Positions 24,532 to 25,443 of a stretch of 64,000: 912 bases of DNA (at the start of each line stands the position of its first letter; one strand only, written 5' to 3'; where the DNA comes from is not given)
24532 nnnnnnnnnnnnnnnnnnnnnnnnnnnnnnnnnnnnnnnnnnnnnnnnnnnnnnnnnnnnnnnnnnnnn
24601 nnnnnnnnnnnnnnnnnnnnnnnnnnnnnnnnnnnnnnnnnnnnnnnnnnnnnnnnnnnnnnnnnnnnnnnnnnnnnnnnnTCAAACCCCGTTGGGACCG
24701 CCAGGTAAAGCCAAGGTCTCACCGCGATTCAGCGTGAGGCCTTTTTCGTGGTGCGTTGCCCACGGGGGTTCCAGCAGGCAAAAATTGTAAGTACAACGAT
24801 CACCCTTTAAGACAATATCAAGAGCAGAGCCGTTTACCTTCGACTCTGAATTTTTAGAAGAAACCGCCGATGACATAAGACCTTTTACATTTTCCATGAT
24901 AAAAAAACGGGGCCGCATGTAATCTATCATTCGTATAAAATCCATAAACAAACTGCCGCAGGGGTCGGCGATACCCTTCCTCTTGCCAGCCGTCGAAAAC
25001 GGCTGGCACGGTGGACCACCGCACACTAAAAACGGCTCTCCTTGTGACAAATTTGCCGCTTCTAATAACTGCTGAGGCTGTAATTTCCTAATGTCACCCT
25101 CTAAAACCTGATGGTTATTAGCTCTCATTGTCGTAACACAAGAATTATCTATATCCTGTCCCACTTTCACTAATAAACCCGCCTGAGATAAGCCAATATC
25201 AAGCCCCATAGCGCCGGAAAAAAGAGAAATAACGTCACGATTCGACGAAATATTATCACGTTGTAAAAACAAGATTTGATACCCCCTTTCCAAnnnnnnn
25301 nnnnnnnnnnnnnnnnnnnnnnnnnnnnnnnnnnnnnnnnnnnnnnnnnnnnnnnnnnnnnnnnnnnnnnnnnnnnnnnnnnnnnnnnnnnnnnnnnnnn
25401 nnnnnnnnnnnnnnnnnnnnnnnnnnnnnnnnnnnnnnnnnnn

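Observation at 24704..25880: Low-GC islet beside tRNA-Glu holding a decayed C5-cytosine methyltransferase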

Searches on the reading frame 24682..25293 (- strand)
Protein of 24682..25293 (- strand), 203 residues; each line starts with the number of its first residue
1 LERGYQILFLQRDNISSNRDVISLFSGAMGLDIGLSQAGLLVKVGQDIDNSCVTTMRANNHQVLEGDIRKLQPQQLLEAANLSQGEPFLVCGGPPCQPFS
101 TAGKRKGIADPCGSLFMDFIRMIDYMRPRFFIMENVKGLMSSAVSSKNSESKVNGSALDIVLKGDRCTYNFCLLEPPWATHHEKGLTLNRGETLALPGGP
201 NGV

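Call 6: search_protein_families(library=pfam, proteins=[window:24682-25293:-], max_evalue=0.1)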
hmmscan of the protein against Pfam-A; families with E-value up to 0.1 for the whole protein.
window:24682-25293:- (203 aa): 1 family
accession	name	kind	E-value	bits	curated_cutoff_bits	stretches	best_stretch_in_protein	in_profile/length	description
PF00145.23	DNA_methylase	-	5e-34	118.6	22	1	21-142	3-117/324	C-5 cytosine-specific DNA methylase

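Call 7: search_protein_families(library=ncbifam, proteins=[window:24682-25293:-], max_evalue=0.1)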
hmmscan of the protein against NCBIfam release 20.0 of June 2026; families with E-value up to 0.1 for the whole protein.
window:24682-25293:- (203 aa): 2 families
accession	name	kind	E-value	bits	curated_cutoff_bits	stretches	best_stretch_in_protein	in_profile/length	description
TIGR00675.1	dcm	superfamily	9e-30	104.4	100.65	1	21-142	1-116/329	DNA (cytosine-5-)-methyltransferase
NF007772.0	PRK10458.1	subfamily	7.5e-08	31.4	710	1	88-142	171-234/472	DNA cytosine methylase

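Call 9: find_homologous_proteins(query=window:24682-25293:-)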
Query window:24682-25293:- (203 aa): 510 proteins with E <= 0.001 among 767 candidates; the best 120 are listed.
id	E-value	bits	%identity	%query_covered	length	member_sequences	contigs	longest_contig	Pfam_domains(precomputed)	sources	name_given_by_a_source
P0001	6.8e-128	442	99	97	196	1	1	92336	PF00145.24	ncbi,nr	ncbi:MAG: DNA (cytosine-5-)-methyltransferase [Synergistaceae bacterium]|nr:DNA (cytosine-5-)-methyl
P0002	2.5e-61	225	65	78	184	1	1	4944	PF00145.24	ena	-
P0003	3.3e-61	225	62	78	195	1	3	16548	PF00145.24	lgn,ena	-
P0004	5.6e-61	224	65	75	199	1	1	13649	PF00145.24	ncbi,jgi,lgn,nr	ncbi:MAG: DNA cytosine methyltransferase [Coriobacteriales bacterium]|jgi:DNA (cytosine-5)-methyltra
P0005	8.0e-61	223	65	80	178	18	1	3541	PF00145.24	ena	-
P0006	8.9e-61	223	69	72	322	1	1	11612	PF00145.24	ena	-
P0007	1.4e-60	223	64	78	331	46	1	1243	PF00145.24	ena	-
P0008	2.1e-60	222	68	72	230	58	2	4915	PF00145.24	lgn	-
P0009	2.2e-60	222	67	76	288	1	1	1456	PF00145.24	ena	-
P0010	2.3e-60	222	67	76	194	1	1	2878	PF00145.24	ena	-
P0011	2.7e-60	222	67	72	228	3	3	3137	PF00145.24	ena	-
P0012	4.5e-60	221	68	72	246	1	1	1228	PF00145.24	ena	-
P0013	4.7e-60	221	77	63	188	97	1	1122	PF00145.24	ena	-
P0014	7.2e-60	220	67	74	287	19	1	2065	PF00145.24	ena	-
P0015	7.9e-60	220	67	72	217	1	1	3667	PF00145.24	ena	-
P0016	8.5e-60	220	67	74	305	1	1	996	PF00145.24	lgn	-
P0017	8.7e-60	220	67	76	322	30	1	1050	PF00145.24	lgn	-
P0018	9.6e-60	220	64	76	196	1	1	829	PF00145.24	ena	-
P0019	1.1e-59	220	65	76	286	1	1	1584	PF00145.24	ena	-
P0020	1.2e-59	219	62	80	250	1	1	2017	PF00145.24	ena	-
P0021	1.3e-59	219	68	72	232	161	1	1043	PF00145.24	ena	-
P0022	1.3e-59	219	64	75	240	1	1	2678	PF00145.24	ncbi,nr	ncbi:MAG: DNA cytosine methyltransferase, partial [Oscillospiraceae bacterium]|nr:DNA cytosine methy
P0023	1.5e-59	219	67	72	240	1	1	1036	PF00145.24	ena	-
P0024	1.8e-59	219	73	67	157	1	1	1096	PF00145.24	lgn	-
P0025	2.1e-59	219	66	73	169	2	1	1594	PF00145.24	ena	-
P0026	2.3e-59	219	64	76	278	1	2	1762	PF00145.24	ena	-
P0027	2.3e-59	219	66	72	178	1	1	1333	PF00145.24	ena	-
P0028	2.5e-59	218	64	75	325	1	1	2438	PF00145.24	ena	-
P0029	3.1e-59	218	67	74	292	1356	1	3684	PF00145.24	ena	-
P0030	3.7e-59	218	67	72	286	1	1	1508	PF00145.24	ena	-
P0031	4.1e-59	218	68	72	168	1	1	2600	PF00145.24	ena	-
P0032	4.1e-59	218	68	72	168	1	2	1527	PF00145.24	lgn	-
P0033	4.7e-59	218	65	76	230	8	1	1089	PF00145.24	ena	-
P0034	4.8e-59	218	75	64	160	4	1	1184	PF00145.24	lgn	-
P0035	5.2e-59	217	74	64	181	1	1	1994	PF00145.24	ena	-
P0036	6.8e-59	217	66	74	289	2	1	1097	PF00145.24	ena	-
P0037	6.9e-59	217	74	64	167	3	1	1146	PF00145.24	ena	-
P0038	7.4e-59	217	75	64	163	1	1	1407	PF00145.24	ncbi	-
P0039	7.5e-59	217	77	62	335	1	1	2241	PF00145.24,PF01979.27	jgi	-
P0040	8.3e-59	217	66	74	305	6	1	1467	PF00145.24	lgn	-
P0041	8.4e-59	217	65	75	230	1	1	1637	PF00145.24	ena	-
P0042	9.3e-59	217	64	77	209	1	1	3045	PF00145.24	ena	-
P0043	1.1e-58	216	65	72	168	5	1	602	PF00145.24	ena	-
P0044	1.2e-58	216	65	72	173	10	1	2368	PF00145.24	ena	-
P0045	1.3e-58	216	65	72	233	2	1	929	PF00145.24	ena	-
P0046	1.6e-58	216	67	72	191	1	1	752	PF00145.24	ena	-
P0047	1.9e-58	216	67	72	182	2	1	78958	PF00145.24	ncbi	-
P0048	2.4e-58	215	74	65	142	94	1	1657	PF00145.24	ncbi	ncbi:MAG: DNA cytosine methyltransferase, partial [Eubacteriales bacterium]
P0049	3.2e-58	215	66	72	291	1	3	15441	PF00145.24,PF14511.13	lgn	-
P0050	3.7e-58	215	73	64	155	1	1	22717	PF00145.24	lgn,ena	-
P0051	3.9e-58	215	65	72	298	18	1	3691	PF00145.24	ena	-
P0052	4.1e-58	214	67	72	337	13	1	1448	PF00145.24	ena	-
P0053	4.1e-58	214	65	72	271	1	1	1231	PF00145.24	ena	-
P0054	4.1e-58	214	63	77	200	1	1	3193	PF00145.24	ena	-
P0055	5.0e-58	214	67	72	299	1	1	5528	PF00145.24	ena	-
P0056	5.3e-58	214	61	78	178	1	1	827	PF00145.24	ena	-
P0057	6.0e-58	214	75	63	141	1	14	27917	PF00145.24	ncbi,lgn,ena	-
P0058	7.2e-58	214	61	75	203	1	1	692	PF00145.24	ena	-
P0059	7.9e-58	214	61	78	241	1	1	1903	PF00145.24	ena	-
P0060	8.6e-58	213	61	78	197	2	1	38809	PF00145.24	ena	-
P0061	1.2e-57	213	67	69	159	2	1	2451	PF00145.24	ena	-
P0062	1.3e-57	213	61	79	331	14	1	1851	PF00145.24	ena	-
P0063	1.7e-57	212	77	62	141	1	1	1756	PF00145.24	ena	-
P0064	2.0e-57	212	64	76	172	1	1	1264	PF00145.24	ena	-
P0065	2.2e-57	212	64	74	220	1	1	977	PF00145.24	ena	-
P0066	2.7e-57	212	65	72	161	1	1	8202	PF00145.24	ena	-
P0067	2.7e-57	212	62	74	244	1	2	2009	PF00145.24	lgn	-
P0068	4.8e-57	211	64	74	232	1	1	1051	PF00145.24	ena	-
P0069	5.6e-57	211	65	71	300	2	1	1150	PF00145.24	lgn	-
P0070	6.3e-57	211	65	73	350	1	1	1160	PF00145.24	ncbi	-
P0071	6.7e-57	211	63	74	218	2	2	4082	PF00145.24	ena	-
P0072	1.3e-56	210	63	72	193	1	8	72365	PF00145.24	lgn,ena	-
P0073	2.1e-56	209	77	61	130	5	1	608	PF00145.24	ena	-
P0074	2.9e-56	208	62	73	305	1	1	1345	PF00145.24,PF14511.13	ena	-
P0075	3.1e-56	208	63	73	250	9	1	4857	PF00145.24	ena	-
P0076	3.6e-56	208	62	73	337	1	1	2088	PF00145.24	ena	-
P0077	3.9e-56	208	61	75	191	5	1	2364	PF00145.24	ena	-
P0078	4.0e-56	208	62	72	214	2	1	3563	PF00145.24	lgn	-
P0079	4.7e-56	208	71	64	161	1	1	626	PF00145.24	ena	-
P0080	5.2e-56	208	59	74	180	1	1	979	PF00145.24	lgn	-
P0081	5.9e-56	207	62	75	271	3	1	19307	PF00145.24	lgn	-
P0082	7.0e-56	207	64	71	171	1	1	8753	PF00145.24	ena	-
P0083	1.1e-55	207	61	75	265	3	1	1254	PF00145.24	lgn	-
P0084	1.4e-55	206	63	73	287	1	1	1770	PF00145.24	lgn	-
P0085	1.5e-55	206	66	70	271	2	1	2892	PF00145.24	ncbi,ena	-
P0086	1.9e-55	206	61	74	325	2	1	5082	PF00145.24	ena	-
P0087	1.9e-55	206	62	73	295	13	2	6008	PF00145.24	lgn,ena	-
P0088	2.3e-55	205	73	63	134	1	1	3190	PF00145.24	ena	-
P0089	2.5e-55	205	71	64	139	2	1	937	PF00145.24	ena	-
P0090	2.6e-55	205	60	74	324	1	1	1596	PF00145.24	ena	-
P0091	3.1e-55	205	62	73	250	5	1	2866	PF00145.24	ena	-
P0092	5.3e-55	204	63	74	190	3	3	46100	PF00145.24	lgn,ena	-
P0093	5.3e-55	204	62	73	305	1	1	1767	PF00145.24,PF14511.13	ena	-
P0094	7.9e-55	204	64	73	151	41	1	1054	PF00145.24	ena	-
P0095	9.4e-55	204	72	62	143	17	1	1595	PF00145.24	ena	-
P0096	1.2e-54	203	59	74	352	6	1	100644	PF00145.24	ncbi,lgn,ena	-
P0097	1.2e-54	203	69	64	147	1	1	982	PF00145.24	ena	-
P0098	1.6e-54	203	74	62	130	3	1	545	PF00145.24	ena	-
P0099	2.4e-54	202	64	72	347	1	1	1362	PF00145.24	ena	-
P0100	6.1e-54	201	72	62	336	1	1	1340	PF00145.24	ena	-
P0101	1.4e-53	200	73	62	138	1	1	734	PF00145.24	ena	-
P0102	2.4e-53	199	61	70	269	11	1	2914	PF00145.24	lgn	-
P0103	2.7e-53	199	71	63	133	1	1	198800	PF00145.24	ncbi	ncbi:MAG: DNA cytosine methyltransferase [Blautia sp.]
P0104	2.7e-53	199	61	70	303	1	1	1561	PF00145.24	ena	-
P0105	3.9e-53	198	61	69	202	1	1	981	PF00145.24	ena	-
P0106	4.5e-53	198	61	72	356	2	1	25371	PF00145.24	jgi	jgi:DNA (cytosine-5)-methyltransferase 1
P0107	5.4e-53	198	58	76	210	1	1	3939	PF00145.24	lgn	-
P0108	8.5e-53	197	61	70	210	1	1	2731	PF00145.24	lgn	-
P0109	1.0e-52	197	60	74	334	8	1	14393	PF00145.24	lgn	-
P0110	1.3e-52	197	73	60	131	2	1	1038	PF00145.24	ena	-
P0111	2.2e-52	196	59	75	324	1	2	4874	PF00145.24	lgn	-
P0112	2.3e-52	196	65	69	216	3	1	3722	PF00145.24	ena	-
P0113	3.7e-52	195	60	74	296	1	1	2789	PF00145.24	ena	-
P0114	7.3e-52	194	70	60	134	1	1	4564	PF00145.24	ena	-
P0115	8.1e-52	194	72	59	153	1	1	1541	PF00145.24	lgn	-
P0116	1.2e-51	193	61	72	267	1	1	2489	PF00145.24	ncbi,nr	ncbi:MAG: DNA cytosine methyltransferase, partial [Clostridia bacterium]|nr:DNA cytosine methyltrans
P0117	1.3e-51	193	70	60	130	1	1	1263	PF00145.24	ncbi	-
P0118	1.5e-51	193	64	72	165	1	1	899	PF00145.24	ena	-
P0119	1.9e-51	193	58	73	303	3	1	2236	PF00145.24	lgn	-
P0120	2.3e-51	192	66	66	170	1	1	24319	PF00145.24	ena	-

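Call 11: find_encoding_contigs(protein=P0001, flank=10000, max_places=4)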
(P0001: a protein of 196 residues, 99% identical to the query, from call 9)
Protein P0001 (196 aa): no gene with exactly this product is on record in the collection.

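Call 12: find_encoding_contigs(protein=P0096, flank=8000, max_places=4)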
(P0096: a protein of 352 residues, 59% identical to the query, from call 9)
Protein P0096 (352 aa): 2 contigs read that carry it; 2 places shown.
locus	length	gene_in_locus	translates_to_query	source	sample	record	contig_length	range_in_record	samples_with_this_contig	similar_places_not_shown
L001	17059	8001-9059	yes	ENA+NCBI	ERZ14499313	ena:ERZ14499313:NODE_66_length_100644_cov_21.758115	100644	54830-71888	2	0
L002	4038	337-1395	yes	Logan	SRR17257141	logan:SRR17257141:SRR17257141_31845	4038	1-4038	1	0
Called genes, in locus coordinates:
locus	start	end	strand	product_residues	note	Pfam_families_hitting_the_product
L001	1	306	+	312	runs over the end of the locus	PF02603:Hpr_kinase_N, PF07475:Hpr_kinase_C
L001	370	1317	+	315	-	PF00480:ROK, PF01869:BcrAD_BadFG (faint)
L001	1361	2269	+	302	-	PF01565:FAD_binding_4, PF02873:MurB_C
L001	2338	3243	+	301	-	PF03668:RapZ-like_N, PF22740:PapZ_C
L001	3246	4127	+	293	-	PF10298:WhiA_N, PF14527:LAGLIDADG_WhiA, PF02650:HTH_WhiA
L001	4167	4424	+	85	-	PF00381:PTS-HPr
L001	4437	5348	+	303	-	PF00781:DAGK_cat, PF19279:YegS_C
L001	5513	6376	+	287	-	PF01116:F_bP_aldolase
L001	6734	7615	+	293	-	PF00144:Beta-lactamase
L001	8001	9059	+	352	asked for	PF00145:DNA_methylase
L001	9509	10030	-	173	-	PF00160:Pro_isomerase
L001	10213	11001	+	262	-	PF13302:Acetyltransf_3, PF00583:Acetyltransf_1 (weak)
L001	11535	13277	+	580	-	PF00909:Ammonium_transp, PF00543:P-II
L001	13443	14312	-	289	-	PF01145:Band_7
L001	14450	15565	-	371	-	PF01145:Band_7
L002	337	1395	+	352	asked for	PF00145:DNA_methylase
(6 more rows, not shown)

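Call 14: find_related_loci(query=window:24790-25293:-, collection=viral_contigs, flank=8000)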
Query window:24790-25293:- (168 aa) in viral_contigs; peptide patterns used: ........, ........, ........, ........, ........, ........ (x = any residue, [..] = any of these).
47 stretches matched a pattern; 38 encode a relative of the query (tblastn E <= 1e-3); 38 distinct loci.
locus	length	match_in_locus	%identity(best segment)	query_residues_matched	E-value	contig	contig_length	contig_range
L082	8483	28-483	63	18-162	9e-63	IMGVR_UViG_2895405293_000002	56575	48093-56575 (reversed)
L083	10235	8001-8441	63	17-163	1e-61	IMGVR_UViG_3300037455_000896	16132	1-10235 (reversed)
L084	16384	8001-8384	44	22-141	2e-27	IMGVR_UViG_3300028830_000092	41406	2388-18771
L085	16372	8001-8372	40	22-139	3e-21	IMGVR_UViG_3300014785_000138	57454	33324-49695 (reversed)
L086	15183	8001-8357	37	22-141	4e-21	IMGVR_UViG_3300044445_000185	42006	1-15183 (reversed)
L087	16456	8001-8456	38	21-164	1e-20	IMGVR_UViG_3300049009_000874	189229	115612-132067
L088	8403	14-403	35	22-149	3e-20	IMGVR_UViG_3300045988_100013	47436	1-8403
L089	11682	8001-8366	36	22-141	3e-20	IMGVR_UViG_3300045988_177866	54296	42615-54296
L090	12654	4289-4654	37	22-141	8e-20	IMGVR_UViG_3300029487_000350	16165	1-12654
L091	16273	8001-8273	43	52-136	2e-18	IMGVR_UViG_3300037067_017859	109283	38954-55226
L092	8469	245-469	50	66-141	2e-18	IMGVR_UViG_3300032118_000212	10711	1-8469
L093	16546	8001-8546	30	3-141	2e-17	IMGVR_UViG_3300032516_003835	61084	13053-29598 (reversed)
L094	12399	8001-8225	47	66-141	6e-17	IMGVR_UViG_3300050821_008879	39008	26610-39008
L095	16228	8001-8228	42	66-141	6e-17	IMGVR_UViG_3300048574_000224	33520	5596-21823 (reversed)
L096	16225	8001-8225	46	66-141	7e-17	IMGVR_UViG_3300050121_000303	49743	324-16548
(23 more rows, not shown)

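Call 35: search_protein_families(library=pfam, proteins=[L082:1209-1955:+, L083:9127-9873:+, L082:1-1200:+, L082:1996-3609:+, L083:6905-7882:+], max_evalue=0.01)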
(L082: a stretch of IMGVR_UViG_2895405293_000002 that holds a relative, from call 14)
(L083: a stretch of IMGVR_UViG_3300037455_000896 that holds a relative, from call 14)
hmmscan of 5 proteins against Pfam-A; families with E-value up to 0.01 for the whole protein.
L082:1209-1955:+ (249 aa): 1 family
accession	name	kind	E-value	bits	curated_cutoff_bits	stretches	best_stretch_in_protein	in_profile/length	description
PF14511.12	RE_EcoO109I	-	3e-63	213.6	22.5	1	14-202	2-192/198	Type II restriction endonuclease EcoO109I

L083:9127-9873:+ (249 aa): 1 family
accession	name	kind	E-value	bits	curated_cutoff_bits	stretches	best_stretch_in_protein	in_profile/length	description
PF14511.12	RE_EcoO109I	-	1.5e-58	198.3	22.5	1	11-201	2-196/198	Type II restriction endonuclease EcoO109I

L082:1-1200:+ (400 aa): 1 family
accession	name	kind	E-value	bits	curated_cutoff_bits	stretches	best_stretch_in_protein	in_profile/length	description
PF00145.23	DNA_methylase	-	4.8e-68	230.4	22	1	13-359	3-323/324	C-5 cytosine-specific DNA methylase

L082:1996-3609:+ (538 aa): 1 family
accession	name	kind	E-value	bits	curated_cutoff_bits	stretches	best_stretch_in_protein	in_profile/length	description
PF25164.1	CoiA_N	-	0.0017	18.3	26.3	1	29-59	14-43/50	Competence protein CoiA, N-terminal domain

L083:6905-7882:+ (326 aa): 1 family
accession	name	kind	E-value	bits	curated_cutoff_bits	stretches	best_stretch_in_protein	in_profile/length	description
PF00145.23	DNA_methylase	-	2.6e-67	228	22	2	16-235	1-219/324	C-5 cytosine-specific DNA methylase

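Call 44: find_encoding_contigs(protein=P0057, flank=5000, max_places=3)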
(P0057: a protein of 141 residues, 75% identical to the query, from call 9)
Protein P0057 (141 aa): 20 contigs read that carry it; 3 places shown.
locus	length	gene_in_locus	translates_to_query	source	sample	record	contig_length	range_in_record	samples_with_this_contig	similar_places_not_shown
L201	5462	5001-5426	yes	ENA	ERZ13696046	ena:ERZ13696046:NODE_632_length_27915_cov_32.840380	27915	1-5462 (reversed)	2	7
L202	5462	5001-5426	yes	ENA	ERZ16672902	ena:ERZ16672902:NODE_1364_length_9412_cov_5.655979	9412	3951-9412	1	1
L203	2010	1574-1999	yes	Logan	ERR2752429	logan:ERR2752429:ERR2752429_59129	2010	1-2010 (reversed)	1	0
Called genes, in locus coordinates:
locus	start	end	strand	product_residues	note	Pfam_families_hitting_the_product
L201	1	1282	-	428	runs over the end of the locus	PF06808:DctM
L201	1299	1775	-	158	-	PF04290:DctQ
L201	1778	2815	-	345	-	PF03480:DctP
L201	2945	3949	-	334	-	PF02615:Ldh_2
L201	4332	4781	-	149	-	PF03852:Vsr, PF18741:MTES_1575 (faint)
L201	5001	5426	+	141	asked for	PF00145:DNA_methylase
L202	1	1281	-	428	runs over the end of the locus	PF06808:DctM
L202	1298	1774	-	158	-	PF04290:DctQ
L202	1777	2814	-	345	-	PF03480:DctP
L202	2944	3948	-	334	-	PF02615:Ldh_2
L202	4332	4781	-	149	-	PF03852:Vsr, PF18741:MTES_1575 (faint)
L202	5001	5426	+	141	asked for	PF00145:DNA_methylase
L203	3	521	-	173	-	?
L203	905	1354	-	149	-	PF03852:Vsr, PF18741:MTES_1575 (faint)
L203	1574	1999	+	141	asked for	PF00145:DNA_methylase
